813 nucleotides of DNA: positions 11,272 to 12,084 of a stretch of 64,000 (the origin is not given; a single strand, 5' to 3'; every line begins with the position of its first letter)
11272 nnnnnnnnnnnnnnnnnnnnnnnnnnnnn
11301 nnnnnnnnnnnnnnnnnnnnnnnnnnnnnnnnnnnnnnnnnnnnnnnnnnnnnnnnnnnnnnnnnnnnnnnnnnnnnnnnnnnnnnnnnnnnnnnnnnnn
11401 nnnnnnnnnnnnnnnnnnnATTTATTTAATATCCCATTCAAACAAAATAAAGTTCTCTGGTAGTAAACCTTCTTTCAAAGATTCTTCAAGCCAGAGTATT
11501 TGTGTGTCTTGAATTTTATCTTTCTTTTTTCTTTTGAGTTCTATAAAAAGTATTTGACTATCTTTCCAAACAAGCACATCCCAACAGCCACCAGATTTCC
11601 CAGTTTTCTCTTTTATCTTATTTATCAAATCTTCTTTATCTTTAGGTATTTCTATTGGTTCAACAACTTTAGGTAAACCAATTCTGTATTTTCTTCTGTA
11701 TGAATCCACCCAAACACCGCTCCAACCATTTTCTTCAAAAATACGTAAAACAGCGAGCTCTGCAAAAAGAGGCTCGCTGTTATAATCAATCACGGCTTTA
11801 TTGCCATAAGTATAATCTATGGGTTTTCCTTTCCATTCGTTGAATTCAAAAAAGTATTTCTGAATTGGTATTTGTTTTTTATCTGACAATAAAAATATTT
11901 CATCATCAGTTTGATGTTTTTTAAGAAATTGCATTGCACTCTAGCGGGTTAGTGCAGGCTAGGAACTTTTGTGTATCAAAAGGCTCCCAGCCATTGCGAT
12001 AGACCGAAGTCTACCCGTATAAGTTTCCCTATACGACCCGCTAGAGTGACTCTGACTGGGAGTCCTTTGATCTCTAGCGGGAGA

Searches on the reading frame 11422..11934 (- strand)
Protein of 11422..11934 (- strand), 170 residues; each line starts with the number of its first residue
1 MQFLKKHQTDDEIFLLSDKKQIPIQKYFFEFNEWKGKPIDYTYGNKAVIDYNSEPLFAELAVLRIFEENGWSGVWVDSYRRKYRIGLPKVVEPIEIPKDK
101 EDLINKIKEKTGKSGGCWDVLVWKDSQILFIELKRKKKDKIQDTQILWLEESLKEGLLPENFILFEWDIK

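Call 16: search_protein_families(library=pfam, proteins=[window:11422-11934:-], max_evalue=0.01)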
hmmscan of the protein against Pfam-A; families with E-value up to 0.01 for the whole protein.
window:11422-11934:- (170 aa): 1 family
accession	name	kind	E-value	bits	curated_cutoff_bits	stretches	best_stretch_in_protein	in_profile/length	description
PF08774.17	VRR_NUC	-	3.8e-05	24.1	23.8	1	108-154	55-104/116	VRR-NUC domain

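Call 19: find_homologous_proteins(query=window:11422-11934:-)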
Query window:11422-11934:- (170 aa): 225 proteins with E <= 0.001 among 298 candidates; the best 120 are listed.
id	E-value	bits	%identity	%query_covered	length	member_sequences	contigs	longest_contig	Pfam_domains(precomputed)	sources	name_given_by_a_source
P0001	1.1e-107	376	98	100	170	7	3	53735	-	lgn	-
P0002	5.7e-84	298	78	99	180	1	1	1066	-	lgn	-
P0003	6.3e-72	259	65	99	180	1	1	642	PF08774.18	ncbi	-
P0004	9.3e-70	252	64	100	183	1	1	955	-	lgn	-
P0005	1.3e-69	252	63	99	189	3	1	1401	-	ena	-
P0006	1.3e-69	252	65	99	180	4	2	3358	PF08774.18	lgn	-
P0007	1.4e-69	252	64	100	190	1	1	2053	-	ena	-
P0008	2.2e-69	251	64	98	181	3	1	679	PF08774.18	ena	-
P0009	7.6e-69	249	63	98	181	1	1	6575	PF08774.18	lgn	-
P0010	8.5e-69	249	65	98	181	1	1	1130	-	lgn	-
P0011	1.4e-68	248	64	99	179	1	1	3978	PF08774.18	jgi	jgi:hypothetical protein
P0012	2.0e-68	248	61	100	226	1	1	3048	-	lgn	-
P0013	3.0e-68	247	64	99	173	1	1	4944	PF08774.18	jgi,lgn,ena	-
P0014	3.5e-68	247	64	99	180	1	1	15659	-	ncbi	-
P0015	4.6e-68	247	66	96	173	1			-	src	-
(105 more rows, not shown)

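Call 21: find_related_loci(query=A1, collection=genome_contigs, flank=3000)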
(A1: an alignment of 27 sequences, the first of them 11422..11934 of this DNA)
Query A1 (170 aa) in genome_contigs; peptide patterns used: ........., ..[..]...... (x = any residue, [..] = any of these).
49 stretches matched a pattern; 29 encode a relative of the query (tblastn E <= 1e-3); 29 distinct loci.
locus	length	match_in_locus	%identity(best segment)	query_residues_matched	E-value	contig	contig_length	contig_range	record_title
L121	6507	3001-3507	64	1-169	3e-72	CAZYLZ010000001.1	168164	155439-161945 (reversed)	MAG TPA_asm: uncultured Candidatus Saccharibacteria bacterium isolate SRP278252_co1_807 genome assembly, contig: NODE_70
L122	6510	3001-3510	62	1-170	3e-71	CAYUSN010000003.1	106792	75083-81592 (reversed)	MAG TPA_asm: uncultured Candidatus Saccharibacteria bacterium isolate SRP323723_co1_13 genome assembly, contig: NODE_160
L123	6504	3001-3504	64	1-168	1e-70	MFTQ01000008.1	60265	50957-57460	MAG: Candidatus Nomurabacteria bacterium RIFCSPHIGHO2_01_FULL_41_71 rifcsphigho2_01_scaffold_2035, whole genome shotgun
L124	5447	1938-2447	58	1-170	3e-69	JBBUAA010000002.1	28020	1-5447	MAG: Patescibacteria group bacterium isolate H52-bin072_1 H52_bin072_1_000000000002, whole genome shotgun sequence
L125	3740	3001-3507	58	1-169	3e-69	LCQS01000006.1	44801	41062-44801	MAG: Parcubacteria group bacterium GW2011_GWA2_51_10 UY63_C0006, whole genome shotgun sequence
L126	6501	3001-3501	60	1-167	1e-68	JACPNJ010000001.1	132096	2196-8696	MAG: Candidatus Yanofskybacteria bacterium isolate NC_groundwater_572_Ag_S-0.1um_42_14 S35_SO-1_scaffold_50333, whole ge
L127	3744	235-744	56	1-170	2e-68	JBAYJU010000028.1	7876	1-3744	MAG: Candidatus Paceibacterota bacterium isolate SO_2016_GW1_63 scaffold17434_OW334_2016, whole genome shotgun sequence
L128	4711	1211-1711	59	1-167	5e-68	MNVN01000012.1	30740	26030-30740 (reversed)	MAG: Candidatus Nomurabacteria bacterium CG1_02_43_90 cg1_0.2_scaffold_987_c, whole genome shotgun sequence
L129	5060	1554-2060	56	1-169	2e-67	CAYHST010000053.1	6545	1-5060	MAG TPA_asm: uncultured Candidatus Saccharibacteria bacterium isolate ERP119705_co14_305 genome assembly, contig: NODE_2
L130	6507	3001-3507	59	1-169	2e-67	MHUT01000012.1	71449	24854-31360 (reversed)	MAG: Candidatus Yonathbacteria bacterium RIFCSPHIGHO2_02_FULL_44_14 rifcsphigho2_02_scaffold_308, whole genome shotgun s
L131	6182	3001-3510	58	1-170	2e-67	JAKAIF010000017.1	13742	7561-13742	MAG: bacterium isolate WY3.bin166 NODE_7922_length_13742_cov_1.502754, whole genome shotgun sequence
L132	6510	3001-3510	58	1-170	1e-67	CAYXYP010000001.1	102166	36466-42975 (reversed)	MAG TPA_asm: uncultured Candidatus Saccharibacteria bacterium isolate binchicken_co248_28 genome assembly, contig: NODE_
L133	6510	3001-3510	58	1-170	6e-67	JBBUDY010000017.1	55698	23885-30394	MAG: Patescibacteria group bacterium isolate H32-bin018_1 H32_bin018_1_000000000017, whole genome shotgun sequence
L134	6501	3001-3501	59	1-167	2e-66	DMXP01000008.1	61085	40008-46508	MAG TPA_asm: Candidatus Yonathbacteria bacterium isolate UBA11698 contig_1207, whole genome shotgun sequence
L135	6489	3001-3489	56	7-169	3e-65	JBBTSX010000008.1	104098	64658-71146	MAG: Patescibacteria group bacterium isolate H41-bin036_1 H41_bin036_1_000000000008, whole genome shotgun sequence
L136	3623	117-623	56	1-169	4e-64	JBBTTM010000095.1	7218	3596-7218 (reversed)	MAG: Patescibacteria group bacterium isolate H52-bin113_1 H52_bin113_1_000000000095, whole genome shotgun sequence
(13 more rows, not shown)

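Call 26: find_related_loci(query=A1, collection=metagenome_contigs, flank=3500)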
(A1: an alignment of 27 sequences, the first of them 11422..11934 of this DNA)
Query A1 (170 aa) in metagenome_contigs; peptide patterns used: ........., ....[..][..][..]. (x = any residue, [..] = any of these).
175 stretches matched a pattern; 110 encode a relative of the query (tblastn E <= 1e-3); the best 80 are kept; 80 distinct loci.
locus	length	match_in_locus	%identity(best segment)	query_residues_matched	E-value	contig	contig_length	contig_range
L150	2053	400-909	64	1-170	3e-75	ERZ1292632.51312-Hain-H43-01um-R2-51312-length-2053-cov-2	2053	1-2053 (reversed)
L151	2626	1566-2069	63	1-168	4e-73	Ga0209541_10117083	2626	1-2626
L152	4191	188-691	63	1-168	2e-72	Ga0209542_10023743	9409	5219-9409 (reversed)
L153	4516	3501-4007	64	1-169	9e-72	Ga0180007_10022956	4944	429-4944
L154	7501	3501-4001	63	1-167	8e-72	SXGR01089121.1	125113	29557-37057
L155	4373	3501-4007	60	1-169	4e-72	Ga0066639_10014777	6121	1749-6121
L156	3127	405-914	61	1-170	8e-72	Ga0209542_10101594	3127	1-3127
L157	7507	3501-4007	59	1-169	6e-71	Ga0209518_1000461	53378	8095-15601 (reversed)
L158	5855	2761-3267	63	1-169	6e-71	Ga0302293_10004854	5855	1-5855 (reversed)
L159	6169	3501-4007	63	1-169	6e-71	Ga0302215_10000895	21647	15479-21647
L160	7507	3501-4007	61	1-169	2e-70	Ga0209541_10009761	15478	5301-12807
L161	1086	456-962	60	1-169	9e-76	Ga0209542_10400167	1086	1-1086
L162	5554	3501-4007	60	1-169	2e-70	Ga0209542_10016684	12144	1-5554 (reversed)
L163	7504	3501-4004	64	1-168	2e-70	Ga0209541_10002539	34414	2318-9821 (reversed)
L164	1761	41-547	62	1-169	8e-73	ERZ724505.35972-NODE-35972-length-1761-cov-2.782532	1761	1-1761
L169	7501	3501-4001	59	1-167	4e-69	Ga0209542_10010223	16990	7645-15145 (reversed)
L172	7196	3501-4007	59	1-169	1e-68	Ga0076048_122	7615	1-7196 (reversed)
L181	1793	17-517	59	1-167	1e-69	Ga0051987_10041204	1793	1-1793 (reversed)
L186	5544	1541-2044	58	1-168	3e-67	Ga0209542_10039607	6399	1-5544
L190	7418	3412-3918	58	1-169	8e-67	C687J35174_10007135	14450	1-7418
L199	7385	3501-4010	54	1-170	1e-64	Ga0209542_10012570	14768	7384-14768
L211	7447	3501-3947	54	21-169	7e-52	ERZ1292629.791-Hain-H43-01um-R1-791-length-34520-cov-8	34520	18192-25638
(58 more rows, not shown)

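Call 40: search_protein_families(library=phrogs, proteins=[window:11422-11934:-], max_evalue=0.001)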
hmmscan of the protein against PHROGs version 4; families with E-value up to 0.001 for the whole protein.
window:11422-11934:- (170 aa): 1 family
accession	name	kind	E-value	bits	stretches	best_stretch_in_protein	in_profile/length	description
phrog_5702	-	DNA, RNA and nucleotide metabolism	0.00085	20.3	0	121-155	13-46/70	Holliday junction resolvase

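Call 41: search_protein_families(library=padloc, proteins=[window:11422-11934:-], max_evalue=0.001)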
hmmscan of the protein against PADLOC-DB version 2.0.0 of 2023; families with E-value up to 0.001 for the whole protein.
window:11422-11934:- (170 aa): 0 families

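Call 43: find_related_loci(query=A1, collection=viral_contigs, flank=4000)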
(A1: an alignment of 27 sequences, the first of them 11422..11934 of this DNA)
Query A1 (170 aa) in viral_contigs; peptide patterns used: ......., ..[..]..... (x = any residue, [..] = any of these).
36 stretches matched a pattern; 1 encode a relative of the query (tblastn E <= 1e-3); 1 distinct loci.
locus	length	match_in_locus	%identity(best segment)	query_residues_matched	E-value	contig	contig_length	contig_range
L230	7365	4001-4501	63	1-167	7e-73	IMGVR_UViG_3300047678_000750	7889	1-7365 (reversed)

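Call 55: predict_structure(alignment_id=A1)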
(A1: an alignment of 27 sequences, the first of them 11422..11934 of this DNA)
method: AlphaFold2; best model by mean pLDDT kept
length: 170 residues; sequences in the alignment: 27
mean_pLDDT: 90.9   pTM: 0.88
mean pLDDT of the five models: 90.9, 86.2, 85.7, 83.2, 82.9
residues with pLDDT >= 90: 129; 70-90: 32; 50-70: 9; < 50: 0
segments of 3 or more residues with pLDDT < 50: none
pLDDT, mean of each block of 10 residues (from residue 1): 94 95 97 87 78 92 97 85 84 91 92 81 95 93 92 96 96
secondary structure, 60 per line:
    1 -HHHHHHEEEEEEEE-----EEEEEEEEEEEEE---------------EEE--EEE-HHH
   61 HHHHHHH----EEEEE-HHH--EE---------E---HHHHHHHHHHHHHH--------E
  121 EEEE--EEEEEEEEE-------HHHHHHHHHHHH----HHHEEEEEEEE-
elements in order: H2-7 E8-15 E21-33 E49-51 E54-56 H58-67 E72-76 H98-111 E120-124 E127-135 H143-154 E162-169

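Call 57: fold_search(model_id=the predicted structure, library=pdb)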
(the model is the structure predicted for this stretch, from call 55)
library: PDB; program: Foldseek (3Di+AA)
matches with E <= 10: 423; with E <= 0.001: 0
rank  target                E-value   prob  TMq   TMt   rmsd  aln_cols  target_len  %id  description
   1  4rib_B                6.7e-03  0.98  0.46  0.15  11.9       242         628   11  FAN1 Nuclease bound to 5' phosphorylated p(dT) single flap DNA (released 2014-12-03)
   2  4ric_A                7.7e-03  1.00  0.28  0.08   3.0        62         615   21  FAN1 Nuclease bound to 5' hydroxyl (dT-dT) single flap DNA (released 2014-12-03)
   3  4ria_A                1.6e-02  0.99  0.29  0.09   2.9        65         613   22  FAN1 Nuclease bound to 5' phosphorylated nicked DNA (released 2014-12-10)
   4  8s5a_A                2.5e-02  0.99  0.26  0.08   2.0        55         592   25  The crystal structure of FAN1 Nuclease bound to 5' phosphorylated p(dG)/3'(dT-dT-dT-dT) double flap DNA (released 2025-03-05)
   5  4ry3                  3.3e-02  0.97  0.30  0.09   3.2        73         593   18  Crystal structure of human Fanconi-associated nuclease 1 (released 2015-01-28)
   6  4r89_A                5.1e-02  0.89  0.28  0.10   5.2        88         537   12  Crystal structure of paFAN1 - 5' flap DNA complex with Manganase (released 2014-10-29)
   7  5y7g_C                1.1e-01  0.57  0.26  0.10   4.7        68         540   24  Crystal structure of paFAN1 bound to 1nt 5'flap DNA with gap (released 2018-03-14)
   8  9eoa_A                1.2e-01  0.44  0.29  0.10  10.8       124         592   15  Cryo_EM structure of human FAN1 in complex with 5' flap DNA substrate and PCNA (released 2025-01-29)
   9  5y7g_B                1.8e-01  0.66  0.29  0.10   4.0        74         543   15  Crystal structure of paFAN1 bound to 1nt 5'flap DNA with gap (released 2018-03-14)
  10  5y7q_A                1.8e-01  0.25  0.28  0.11  11.1       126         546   10  Crystal structure of paFAN1 bound to 2nt 5'flap DNA with gap (released 2018-03-14)
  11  4rea_A                1.9e-01  0.82  0.31  0.10   3.2        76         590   16  A Nuclease DNA complex (released 2014-12-24)
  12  5y7g_A                2.2e-01  0.44  0.42  0.15   9.9       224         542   11  Crystal structure of paFAN1 bound to 1nt 5'flap DNA with gap (released 2018-03-14)
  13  4kee                  2.6e-01  0.08  0.19  0.22  11.7       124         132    8  Crystal Structure of Cofilin Mutant (cof1-158p) (released 2013-05-15)
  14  4r8a_A                3.2e-01  0.57  0.27  0.10   4.3        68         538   18  Crystal structure of paFAN1 - 5' flap DNA complex (released 2014-10-29)
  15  4rea_B                3.4e-01  0.69  0.31  0.10   3.2        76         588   16  A Nuclease DNA complex (released 2014-12-24)
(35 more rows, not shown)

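Call 65: search_protein_families(library=pfam, proteins=[L130:3628-4692:+, L186:2096-5149:+, L199:4922-6949:+, L172:4056-5288:+, L190:5206-6843:+, L211:4022-5353:+, L181:584-1546:+, L136:1840-2892:+, L169:5376-7010:+], max_evalue=0.001)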
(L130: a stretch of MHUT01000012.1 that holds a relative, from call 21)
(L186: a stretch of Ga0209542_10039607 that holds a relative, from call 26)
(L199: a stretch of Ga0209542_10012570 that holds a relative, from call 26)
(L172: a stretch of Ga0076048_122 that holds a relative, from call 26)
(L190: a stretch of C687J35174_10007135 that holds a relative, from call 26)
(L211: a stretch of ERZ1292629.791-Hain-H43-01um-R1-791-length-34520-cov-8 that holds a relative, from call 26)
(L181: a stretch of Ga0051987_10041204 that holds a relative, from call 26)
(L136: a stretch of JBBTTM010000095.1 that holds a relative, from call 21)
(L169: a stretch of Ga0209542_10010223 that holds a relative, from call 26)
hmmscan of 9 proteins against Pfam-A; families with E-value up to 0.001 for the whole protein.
L130:3628-4692:+ (354 aa): 1 family
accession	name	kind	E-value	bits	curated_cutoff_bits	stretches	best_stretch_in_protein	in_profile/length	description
PF00145.23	DNA_methylase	-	3.9e-80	270.1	22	1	32-345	2-323/324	C-5 cytosine-specific DNA methylase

L186:2096-5149:+ (1017 aa): 4 families
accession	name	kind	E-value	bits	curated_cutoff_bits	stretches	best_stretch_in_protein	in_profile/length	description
PF18135.7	Type_ISP_C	-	5e-88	295.9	25.9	1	685-1010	1-342/342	Type ISP C-terminal specificity domain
PF02384.22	N6_Mtase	-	6.1e-12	45.9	20.4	1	298-575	3-203/311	N-6 DNA Methylase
PF07669.17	Eco57I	-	1.1e-08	35.8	25.3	1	417-580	11-160/171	Eco57I restriction-modification methylase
PF20473.4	MmeI_Mtase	-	1.8e-07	31.1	27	1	362-573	19-215/259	MmeI, DNA-methyltransferase domain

L199:4922-6949:+ (675 aa): 1 family
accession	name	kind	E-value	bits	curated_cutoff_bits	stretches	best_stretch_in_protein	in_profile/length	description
PF10593.14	Z1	-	4.2e-37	128.4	25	1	292-495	2-210/228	Z1 domain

L172:4056-5288:+ (410 aa): 1 family
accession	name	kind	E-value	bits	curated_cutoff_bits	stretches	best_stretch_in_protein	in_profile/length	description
PF09376.16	NurA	-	0.00046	20.2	21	0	58-370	3-252/254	NurA domain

L190:5206-6843:+ (545 aa): 2 families
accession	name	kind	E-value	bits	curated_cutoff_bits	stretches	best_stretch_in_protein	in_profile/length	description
PF01935.23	DUF87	-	1.5e-18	68.2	23.2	1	154-401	1-219/220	Helicase HerA, central domain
PF05707.18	Zot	-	1e-06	28.8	20.3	1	335-478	9-141/197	Zonular occludens toxin (Zot)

L211:4022-5353:+ (443 aa): 3 families
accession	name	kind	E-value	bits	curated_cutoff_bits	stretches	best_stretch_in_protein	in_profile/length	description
PF00239.26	Resolvase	-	2.4e-19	70.3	23.3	1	26-171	2-143/145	Resolvase, N terminal domain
PF07508.19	Recombinase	-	2.9e-14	53.6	21.1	1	197-288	1-101/102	Recombinase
PF13408.12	Zn_ribbon_recom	-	6.8e-09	36.4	25.3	1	301-356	2-51/58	Recombinase zinc beta ribbon domain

L181:584-1546:+ (320 aa): 2 families
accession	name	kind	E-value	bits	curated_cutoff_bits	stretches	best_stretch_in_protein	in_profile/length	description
PF02086.21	MethyltransfD12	-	5.5e-62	210.2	22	1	51-297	1-248/253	D12 class N6 adenine-specific DNA methyltransferase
PF03602.21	Cons_hypoth95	-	0.0007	19.8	24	0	193-235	83-128/182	Conserved hypothetical protein 95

L136:1840-2892:+ (350 aa): 2 families
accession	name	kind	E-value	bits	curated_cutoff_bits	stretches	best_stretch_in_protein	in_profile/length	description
PF20731.2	RE_NgoFVII_C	-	3.8e-31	108.3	23.8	1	207-337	6-129/131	NgoFVII C-terminal B3-like DNA-binding domain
PF09565.16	RE_NgoFVII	-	4.2e-23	81.9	23.8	1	23-155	10-141/162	NgoFVII restriction endonuclease N-terminal PLD domain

L169:5376-7010:+ (544 aa): 2 families
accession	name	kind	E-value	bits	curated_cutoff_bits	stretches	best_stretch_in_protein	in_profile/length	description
PF13589.12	HATPase_c_3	-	5.4e-16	59.3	25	1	51-181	1-123/137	Histidine kinase-, DNA gyrase B-, and HSP90-like ATPase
PF02518.31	HATPase_c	-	0.00014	22.7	26.4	1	56-137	9-78/111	Histidine kinase-, DNA gyrase B-, and HSP90-like ATPase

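Call 74: search_dna_similar(query=window:11422-11934:-, collection=phages, mode=protein, max_evalue=0.00001)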
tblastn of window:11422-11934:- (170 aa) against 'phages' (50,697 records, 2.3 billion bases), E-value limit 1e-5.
No match.
